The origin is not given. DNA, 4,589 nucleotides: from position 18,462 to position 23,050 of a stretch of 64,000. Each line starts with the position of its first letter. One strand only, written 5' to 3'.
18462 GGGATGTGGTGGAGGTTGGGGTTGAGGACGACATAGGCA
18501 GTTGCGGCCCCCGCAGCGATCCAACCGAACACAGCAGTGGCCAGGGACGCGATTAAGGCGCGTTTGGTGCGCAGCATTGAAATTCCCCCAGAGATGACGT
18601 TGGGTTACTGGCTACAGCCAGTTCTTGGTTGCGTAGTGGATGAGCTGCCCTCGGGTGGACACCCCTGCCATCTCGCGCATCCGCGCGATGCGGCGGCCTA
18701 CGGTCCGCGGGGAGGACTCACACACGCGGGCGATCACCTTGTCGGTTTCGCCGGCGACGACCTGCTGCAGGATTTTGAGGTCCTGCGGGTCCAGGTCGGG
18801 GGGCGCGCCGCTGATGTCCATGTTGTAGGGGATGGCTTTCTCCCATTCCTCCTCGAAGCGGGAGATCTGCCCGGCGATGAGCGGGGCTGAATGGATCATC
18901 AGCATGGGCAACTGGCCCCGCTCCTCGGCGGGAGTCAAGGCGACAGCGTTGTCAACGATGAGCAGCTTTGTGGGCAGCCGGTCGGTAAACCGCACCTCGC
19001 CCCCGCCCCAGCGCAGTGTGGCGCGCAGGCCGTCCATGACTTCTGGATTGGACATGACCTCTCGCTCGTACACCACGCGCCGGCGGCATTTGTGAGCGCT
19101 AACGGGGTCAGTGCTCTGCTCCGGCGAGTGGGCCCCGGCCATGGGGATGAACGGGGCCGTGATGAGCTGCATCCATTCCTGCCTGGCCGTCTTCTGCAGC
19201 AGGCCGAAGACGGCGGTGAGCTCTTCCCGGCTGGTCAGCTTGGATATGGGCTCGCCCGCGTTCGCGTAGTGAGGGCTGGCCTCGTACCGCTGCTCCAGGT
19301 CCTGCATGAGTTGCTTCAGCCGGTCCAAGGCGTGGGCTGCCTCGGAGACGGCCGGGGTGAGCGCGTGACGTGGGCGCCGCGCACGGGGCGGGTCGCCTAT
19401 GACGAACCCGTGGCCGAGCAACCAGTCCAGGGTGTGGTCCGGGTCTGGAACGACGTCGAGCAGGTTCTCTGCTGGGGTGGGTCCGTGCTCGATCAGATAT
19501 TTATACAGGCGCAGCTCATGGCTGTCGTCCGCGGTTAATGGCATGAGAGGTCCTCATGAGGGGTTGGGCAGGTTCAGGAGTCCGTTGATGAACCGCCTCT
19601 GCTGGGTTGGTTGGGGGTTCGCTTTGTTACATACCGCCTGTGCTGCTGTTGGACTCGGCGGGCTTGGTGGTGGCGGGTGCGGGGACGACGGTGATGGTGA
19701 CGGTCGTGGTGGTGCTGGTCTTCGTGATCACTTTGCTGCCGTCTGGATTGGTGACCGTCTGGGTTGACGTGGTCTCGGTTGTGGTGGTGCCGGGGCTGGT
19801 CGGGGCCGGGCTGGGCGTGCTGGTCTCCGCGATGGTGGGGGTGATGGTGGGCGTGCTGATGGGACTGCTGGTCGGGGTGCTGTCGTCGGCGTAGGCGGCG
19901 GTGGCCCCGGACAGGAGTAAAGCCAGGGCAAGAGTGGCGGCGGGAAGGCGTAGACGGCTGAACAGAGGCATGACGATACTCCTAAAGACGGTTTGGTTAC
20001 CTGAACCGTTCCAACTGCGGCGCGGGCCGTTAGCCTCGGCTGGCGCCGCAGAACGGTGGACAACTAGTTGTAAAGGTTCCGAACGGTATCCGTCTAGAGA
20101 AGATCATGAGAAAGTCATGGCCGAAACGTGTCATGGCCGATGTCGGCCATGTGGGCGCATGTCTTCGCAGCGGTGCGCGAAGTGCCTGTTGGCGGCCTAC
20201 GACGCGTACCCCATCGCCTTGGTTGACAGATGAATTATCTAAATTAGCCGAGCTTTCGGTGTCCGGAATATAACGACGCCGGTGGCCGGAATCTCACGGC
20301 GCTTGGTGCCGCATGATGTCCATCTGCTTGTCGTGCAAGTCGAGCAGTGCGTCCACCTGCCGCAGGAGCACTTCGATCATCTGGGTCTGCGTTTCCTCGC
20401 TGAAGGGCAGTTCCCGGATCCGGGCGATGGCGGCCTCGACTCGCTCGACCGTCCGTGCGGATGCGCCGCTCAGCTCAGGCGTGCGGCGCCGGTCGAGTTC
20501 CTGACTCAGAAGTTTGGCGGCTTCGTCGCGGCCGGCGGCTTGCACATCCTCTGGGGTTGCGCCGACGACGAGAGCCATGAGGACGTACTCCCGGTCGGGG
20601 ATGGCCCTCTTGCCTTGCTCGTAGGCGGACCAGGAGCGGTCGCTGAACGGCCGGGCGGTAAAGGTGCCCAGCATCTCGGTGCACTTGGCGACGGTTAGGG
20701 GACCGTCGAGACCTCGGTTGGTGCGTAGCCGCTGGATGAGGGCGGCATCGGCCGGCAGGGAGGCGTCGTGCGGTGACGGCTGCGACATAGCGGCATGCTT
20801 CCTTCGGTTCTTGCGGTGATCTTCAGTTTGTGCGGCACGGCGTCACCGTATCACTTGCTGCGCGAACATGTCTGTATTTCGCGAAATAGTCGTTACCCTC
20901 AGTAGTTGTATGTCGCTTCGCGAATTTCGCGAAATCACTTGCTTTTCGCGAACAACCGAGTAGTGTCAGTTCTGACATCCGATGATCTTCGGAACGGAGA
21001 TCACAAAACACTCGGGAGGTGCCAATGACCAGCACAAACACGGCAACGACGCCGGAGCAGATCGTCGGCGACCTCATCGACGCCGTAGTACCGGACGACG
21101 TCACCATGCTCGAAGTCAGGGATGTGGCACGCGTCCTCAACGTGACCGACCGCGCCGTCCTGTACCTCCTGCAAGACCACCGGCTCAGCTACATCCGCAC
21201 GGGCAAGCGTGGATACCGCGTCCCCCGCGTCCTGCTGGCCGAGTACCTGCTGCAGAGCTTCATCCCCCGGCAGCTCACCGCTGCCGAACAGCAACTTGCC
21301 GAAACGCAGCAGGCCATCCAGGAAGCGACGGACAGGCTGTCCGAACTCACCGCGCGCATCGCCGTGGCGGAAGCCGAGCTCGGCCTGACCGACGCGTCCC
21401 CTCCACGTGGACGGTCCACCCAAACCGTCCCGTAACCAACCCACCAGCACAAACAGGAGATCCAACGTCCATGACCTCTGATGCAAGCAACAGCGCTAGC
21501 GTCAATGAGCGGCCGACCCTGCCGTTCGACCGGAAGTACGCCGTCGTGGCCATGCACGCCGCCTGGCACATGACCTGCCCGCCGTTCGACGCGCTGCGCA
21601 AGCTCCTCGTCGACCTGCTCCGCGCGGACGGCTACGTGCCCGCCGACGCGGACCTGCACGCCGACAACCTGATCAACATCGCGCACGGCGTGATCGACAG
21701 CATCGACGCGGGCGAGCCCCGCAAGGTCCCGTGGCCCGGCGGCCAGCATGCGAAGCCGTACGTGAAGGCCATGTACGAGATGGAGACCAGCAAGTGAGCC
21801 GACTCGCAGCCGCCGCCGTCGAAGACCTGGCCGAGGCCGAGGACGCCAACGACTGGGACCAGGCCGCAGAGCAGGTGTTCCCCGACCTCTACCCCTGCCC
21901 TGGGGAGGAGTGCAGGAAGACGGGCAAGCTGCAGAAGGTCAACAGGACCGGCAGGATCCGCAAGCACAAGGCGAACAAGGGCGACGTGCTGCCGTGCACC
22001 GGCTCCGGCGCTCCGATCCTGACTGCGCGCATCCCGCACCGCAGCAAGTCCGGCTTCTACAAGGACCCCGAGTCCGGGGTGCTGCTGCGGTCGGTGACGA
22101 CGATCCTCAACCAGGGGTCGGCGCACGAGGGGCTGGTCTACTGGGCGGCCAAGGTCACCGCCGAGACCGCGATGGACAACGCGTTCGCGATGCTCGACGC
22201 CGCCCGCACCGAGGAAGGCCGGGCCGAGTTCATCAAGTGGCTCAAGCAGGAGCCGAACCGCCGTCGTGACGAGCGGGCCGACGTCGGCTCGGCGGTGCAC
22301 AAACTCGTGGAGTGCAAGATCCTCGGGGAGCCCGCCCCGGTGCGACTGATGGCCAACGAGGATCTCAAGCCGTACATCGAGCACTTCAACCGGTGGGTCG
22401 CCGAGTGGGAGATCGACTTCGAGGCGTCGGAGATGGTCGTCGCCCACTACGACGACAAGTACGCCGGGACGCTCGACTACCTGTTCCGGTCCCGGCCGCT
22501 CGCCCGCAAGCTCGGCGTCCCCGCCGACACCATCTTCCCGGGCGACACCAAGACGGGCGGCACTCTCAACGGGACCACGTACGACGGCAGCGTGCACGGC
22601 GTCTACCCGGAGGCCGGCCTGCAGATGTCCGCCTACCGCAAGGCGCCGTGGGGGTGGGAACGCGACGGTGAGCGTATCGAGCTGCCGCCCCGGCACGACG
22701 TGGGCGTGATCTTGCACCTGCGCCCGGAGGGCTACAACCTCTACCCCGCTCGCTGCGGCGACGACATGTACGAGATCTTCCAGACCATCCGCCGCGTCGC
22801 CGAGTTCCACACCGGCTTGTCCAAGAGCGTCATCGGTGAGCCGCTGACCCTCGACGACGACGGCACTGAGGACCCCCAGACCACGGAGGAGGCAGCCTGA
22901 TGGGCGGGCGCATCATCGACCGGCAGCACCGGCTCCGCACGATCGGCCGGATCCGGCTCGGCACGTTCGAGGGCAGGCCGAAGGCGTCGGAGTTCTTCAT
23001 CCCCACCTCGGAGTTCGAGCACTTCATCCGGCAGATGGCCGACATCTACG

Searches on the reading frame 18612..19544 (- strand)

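Call 18: search_protein_families(library=pfam, proteins=[window:18612-19544:-], max_evalue=0.001)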
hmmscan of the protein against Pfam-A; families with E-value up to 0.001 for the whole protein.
window:18612-19544:- (310 aa): 1 family
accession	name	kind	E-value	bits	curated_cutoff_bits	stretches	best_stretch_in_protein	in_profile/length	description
PF00196.25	GerE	-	6.5e-05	22.9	23.5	1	253-305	5-57/57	Bacterial regulatory proteins, luxR family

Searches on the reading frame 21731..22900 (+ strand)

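Call 18: search_protein_families(library=pfam, proteins=[window:21731-22900:+], max_evalue=0.001)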
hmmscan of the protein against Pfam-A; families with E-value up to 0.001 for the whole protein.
window:21731-22900:+ (389 aa): 0 families

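Call 40: search_protein_families(library=phrogs, proteins=[window:21731-22900:+], max_evalue=0.001)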
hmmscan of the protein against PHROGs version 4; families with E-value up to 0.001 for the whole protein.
window:21731-22900:+ (389 aa): 2 families
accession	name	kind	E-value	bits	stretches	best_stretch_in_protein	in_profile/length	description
phrog_298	-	DNA, RNA and nucleotide metabolism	1.5e-38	133.8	1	106-375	54-274/293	exonuclease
phrog_466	-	DNA, RNA and nucleotide metabolism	1.8e-15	58.2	1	152-330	180-345/446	exonuclease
